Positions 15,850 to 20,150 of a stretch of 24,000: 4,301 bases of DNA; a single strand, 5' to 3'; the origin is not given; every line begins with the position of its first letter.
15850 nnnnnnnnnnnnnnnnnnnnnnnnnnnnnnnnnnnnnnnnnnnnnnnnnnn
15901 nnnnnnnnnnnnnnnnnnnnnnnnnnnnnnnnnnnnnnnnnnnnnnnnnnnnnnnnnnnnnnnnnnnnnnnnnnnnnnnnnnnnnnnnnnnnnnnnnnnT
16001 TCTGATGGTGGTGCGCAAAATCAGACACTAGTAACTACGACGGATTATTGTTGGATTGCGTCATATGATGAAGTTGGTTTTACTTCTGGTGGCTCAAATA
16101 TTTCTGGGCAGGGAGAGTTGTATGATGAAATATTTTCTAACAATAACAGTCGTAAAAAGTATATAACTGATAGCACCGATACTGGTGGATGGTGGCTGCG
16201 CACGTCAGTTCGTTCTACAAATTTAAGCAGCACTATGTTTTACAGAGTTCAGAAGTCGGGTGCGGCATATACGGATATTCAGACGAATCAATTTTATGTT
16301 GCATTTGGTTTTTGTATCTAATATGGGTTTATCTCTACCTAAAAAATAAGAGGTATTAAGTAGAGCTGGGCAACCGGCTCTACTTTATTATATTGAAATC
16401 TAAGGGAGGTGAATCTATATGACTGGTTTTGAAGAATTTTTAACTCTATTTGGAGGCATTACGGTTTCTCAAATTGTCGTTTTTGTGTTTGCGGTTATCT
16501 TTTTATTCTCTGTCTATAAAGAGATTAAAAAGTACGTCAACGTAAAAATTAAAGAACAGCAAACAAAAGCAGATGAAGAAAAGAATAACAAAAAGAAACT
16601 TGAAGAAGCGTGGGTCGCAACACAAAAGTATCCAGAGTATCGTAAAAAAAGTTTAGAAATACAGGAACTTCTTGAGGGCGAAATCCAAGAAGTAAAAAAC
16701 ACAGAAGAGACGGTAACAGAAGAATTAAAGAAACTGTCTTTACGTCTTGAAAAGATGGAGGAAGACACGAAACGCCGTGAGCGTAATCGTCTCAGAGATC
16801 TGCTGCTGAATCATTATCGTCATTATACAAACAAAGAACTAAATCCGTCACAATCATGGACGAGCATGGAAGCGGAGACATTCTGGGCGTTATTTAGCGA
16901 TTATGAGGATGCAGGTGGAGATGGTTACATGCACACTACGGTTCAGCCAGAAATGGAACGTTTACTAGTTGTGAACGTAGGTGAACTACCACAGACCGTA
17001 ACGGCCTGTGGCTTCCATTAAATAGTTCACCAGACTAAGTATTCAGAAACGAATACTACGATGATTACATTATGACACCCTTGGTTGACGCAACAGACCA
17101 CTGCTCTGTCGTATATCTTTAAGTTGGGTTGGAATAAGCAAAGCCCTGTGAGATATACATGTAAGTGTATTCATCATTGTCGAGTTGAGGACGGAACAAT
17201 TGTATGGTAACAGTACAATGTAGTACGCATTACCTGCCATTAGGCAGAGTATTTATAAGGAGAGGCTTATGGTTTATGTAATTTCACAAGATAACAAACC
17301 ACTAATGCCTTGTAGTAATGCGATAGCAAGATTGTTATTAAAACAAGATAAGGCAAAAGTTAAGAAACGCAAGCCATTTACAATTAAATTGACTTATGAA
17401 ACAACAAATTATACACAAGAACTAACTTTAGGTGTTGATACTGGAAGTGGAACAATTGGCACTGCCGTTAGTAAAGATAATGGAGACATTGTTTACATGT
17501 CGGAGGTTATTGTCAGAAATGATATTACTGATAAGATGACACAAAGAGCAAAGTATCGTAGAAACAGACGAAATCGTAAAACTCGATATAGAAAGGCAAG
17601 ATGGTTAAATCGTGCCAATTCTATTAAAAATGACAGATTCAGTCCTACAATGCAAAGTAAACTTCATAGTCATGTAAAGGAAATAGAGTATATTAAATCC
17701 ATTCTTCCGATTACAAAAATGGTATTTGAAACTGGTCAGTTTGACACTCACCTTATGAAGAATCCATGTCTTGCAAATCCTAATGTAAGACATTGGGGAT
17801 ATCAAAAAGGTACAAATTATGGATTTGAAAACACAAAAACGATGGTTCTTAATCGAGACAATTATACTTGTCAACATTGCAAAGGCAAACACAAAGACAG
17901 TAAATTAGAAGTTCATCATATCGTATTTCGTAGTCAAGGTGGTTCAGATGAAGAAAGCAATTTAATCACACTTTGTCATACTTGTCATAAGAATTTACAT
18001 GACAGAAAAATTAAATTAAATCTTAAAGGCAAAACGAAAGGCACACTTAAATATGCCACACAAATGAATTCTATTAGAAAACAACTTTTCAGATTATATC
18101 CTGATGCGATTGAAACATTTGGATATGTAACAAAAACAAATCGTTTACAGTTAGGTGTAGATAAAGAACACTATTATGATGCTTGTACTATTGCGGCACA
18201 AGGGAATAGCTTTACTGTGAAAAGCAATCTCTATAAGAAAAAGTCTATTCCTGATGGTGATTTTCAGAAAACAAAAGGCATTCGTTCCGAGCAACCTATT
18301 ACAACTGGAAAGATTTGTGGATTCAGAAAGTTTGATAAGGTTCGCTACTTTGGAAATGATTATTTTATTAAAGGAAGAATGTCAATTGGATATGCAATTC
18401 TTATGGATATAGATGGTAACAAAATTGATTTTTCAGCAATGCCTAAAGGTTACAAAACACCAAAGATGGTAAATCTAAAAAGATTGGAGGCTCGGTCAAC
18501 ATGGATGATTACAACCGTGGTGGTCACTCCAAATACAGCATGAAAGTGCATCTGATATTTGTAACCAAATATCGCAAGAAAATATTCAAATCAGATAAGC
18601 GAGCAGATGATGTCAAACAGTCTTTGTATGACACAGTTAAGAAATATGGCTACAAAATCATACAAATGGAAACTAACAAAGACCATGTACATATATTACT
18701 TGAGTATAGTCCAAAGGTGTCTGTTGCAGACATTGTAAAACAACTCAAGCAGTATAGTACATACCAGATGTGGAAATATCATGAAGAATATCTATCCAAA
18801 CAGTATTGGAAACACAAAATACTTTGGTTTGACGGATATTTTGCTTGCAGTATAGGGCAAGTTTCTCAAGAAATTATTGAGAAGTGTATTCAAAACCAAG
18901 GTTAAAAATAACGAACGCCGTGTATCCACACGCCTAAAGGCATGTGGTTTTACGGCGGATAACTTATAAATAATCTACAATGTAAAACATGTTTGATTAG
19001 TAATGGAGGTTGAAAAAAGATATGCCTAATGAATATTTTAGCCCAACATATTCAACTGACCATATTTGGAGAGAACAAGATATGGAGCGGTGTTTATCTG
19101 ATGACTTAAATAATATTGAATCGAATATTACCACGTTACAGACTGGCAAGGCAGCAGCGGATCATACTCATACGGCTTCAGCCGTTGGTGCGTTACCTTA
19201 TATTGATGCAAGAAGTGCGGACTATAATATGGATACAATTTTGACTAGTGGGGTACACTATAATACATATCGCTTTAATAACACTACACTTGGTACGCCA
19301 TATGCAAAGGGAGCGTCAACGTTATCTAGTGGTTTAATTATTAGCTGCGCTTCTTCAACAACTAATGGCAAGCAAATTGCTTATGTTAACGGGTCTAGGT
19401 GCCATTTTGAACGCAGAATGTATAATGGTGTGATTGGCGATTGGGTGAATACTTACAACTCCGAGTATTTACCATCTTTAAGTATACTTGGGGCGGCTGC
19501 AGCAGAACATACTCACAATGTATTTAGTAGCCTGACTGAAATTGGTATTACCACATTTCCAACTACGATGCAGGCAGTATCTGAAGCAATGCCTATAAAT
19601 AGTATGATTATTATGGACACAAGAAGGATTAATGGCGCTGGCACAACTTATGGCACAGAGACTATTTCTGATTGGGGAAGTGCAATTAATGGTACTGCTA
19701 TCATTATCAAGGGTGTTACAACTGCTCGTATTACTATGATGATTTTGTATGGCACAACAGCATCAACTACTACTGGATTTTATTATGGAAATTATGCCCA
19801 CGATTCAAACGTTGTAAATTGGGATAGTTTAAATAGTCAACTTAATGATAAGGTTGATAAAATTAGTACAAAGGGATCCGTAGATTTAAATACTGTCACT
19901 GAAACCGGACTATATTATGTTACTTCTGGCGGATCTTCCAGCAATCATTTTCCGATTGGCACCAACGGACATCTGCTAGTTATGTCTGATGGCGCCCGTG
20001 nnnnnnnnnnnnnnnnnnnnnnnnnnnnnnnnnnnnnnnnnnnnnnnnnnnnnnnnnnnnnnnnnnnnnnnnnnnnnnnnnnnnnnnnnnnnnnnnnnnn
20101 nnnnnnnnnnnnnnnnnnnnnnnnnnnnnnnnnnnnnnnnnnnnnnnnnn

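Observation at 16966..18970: An autonomous-looking IscB-omega-RNA-TnpA (OMEGA) element on a phage genome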

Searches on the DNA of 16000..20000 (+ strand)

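Call 6: search_dna_similar(query=window:16000-20000:+, collection=phages, mode=near, max_rows=30)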
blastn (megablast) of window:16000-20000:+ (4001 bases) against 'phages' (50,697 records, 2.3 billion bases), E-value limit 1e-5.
No match.

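Call 66: search_rna_families(sources=[L004, L005, L010, L017, L023, L027, L075, L083, L085, L088], threshold=gathering)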
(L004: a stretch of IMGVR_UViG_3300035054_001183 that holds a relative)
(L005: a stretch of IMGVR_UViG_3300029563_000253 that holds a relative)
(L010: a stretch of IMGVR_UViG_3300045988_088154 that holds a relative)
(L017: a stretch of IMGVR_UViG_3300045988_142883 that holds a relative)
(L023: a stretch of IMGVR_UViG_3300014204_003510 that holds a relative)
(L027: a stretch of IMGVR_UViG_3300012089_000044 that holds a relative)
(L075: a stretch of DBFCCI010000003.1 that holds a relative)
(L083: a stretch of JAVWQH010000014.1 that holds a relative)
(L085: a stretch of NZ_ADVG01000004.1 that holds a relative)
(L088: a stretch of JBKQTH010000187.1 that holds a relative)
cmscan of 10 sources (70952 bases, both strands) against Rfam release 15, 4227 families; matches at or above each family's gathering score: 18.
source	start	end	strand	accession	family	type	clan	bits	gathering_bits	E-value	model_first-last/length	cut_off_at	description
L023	3698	3923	+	RF02033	HEARO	Gene;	-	122.9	83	6.7e-25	1-211/211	no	HNH endonuclease-associated RNA and ORF (HEARO) RNA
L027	1821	2028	+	RF02033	HEARO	Gene;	-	120.8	83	2.3e-24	1-211/211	no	HNH endonuclease-associated RNA and ORF (HEARO) RNA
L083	2708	2927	+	RF02033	HEARO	Gene;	-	117.8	83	1.2e-23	1-211/211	no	HNH endonuclease-associated RNA and ORF (HEARO) RNA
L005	3605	3819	+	RF02033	HEARO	Gene;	-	109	83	1.6e-21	1-211/211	no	HNH endonuclease-associated RNA and ORF (HEARO) RNA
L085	2671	2920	+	RF02033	HEARO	Gene;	-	101.7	83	9.9e-20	1-211/211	no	HNH endonuclease-associated RNA and ORF (HEARO) RNA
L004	50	286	+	RF02033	HEARO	Gene;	-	101.2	83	1.3e-19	1-211/211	no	HNH endonuclease-associated RNA and ORF (HEARO) RNA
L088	1057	1266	+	RF02033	HEARO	Gene;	-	97.2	83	1.3e-18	1-211/211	no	HNH endonuclease-associated RNA and ORF (HEARO) RNA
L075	2709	2929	+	RF02033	HEARO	Gene;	-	95.9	83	2.6e-18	1-211/211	no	HNH endonuclease-associated RNA and ORF (HEARO) RNA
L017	3693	3907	+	RF02033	HEARO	Gene;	-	92.6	83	1.6e-17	1-211/211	no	HNH endonuclease-associated RNA and ORF (HEARO) RNA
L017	2911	2984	+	RF00005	tRNA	Gene; tRNA;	CL00001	66.3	29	3.5e-12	1-71/71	no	tRNA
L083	1988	2058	+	RF00005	tRNA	Gene; tRNA;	CL00001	65.8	29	5.1e-12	1-71/71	no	tRNA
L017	3443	3515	+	RF00005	tRNA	Gene; tRNA;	CL00001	65.7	29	5.3e-12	1-71/71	no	tRNA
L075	1199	1272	-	RF03064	RAGATH-18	Gene; sRNA;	-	64.9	44.9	1.3e-10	1-71/71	no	RAGATH-18 RNA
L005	6337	6408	+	RF00005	tRNA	Gene; tRNA;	CL00001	64.7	29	1e-11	1-71/71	no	tRNA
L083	1851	1923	+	RF00005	tRNA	Gene; tRNA;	CL00001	57.7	29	8.6e-10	1-71/71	no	tRNA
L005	6255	6326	+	RF00005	tRNA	Gene; tRNA;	CL00001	57.6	29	8.8e-10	1-71/71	no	tRNA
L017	2993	3076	+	RF00005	tRNA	Gene; tRNA;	CL00001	54.8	29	5.4e-09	1-71/71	no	tRNA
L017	2126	2199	+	RF00005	tRNA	Gene; tRNA;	CL00001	54.2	29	7.9e-09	1-71/71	no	tRNA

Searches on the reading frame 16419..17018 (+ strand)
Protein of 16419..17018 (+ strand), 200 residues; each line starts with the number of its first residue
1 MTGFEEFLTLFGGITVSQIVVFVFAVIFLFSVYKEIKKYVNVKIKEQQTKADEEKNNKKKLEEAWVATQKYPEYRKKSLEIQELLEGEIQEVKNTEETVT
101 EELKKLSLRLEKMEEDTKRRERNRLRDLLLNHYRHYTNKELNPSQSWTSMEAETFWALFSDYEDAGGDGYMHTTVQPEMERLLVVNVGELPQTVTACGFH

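Call 3: search_protein_families(library=pfam, proteins=[window:16419-17018:+], max_evalue=0.01)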
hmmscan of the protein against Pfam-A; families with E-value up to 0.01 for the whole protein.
window:16419-17018:+ (200 aa): 0 families

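Call 8: find_related_loci(query=window:16419-17018:+, collection=viral_contigs, flank=6000)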
Query window:16419-17018:+ (200 aa) in viral_contigs; peptide patterns used: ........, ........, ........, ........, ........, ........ (x = any residue, [..] = any of these).
26 stretches matched a pattern; 3 encode a relative of the query (tblastn E <= 1e-3); 3 distinct loci.
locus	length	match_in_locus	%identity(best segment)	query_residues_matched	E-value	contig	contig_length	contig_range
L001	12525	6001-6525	49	2-187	3e-60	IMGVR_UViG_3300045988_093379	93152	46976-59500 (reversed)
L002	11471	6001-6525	51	1-189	1e-57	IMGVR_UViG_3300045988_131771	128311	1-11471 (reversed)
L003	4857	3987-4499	46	1-185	3e-55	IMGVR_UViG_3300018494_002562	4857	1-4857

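Call 29: search_protein_families(library=phrogs, proteins=[window:16419-17018:+], max_evalue=0.001)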
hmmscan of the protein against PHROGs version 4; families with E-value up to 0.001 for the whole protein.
window:16419-17018:+ (200 aa): 0 families

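Call 33: find_related_loci(query=window:16419-17018:+, collection=metagenome_contigs, flank=4000)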
Query window:16419-17018:+ (200 aa) in metagenome_contigs; peptide patterns used: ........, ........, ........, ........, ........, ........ (x = any residue, [..] = any of these).
201 stretches matched a pattern; 19 encode a relative of the query (tblastn E <= 1e-3); 19 distinct loci.
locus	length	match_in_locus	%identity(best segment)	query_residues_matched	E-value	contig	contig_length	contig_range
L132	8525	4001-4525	52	1-189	2e-58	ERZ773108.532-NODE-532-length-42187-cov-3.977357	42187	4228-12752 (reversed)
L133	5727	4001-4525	51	1-189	7e-58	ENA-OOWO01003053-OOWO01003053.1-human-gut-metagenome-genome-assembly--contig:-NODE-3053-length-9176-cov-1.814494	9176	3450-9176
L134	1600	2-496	57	17-188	2e-59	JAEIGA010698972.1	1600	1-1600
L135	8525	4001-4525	51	1-189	4e-57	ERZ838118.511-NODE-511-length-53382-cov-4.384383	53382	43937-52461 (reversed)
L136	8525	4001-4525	51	1-189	4e-57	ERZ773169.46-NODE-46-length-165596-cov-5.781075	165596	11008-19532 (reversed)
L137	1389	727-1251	51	1-189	7e-59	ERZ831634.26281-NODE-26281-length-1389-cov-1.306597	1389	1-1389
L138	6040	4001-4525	50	1-189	1e-55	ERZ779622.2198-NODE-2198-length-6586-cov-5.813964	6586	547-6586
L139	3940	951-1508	48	1-186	9e-56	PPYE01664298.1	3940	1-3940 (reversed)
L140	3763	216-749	49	1-185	1e-53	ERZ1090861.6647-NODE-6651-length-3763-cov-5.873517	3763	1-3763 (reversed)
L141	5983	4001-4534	49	1-185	1e-53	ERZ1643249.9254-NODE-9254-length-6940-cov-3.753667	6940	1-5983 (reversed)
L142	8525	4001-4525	49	1-189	4e-52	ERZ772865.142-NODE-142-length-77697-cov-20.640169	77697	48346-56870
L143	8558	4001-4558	44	1-186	2e-49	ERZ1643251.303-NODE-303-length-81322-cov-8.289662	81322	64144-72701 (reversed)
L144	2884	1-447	51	27-189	1e-48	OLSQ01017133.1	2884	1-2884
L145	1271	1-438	49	26-185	1e-49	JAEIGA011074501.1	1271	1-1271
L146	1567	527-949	43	4-186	4e-46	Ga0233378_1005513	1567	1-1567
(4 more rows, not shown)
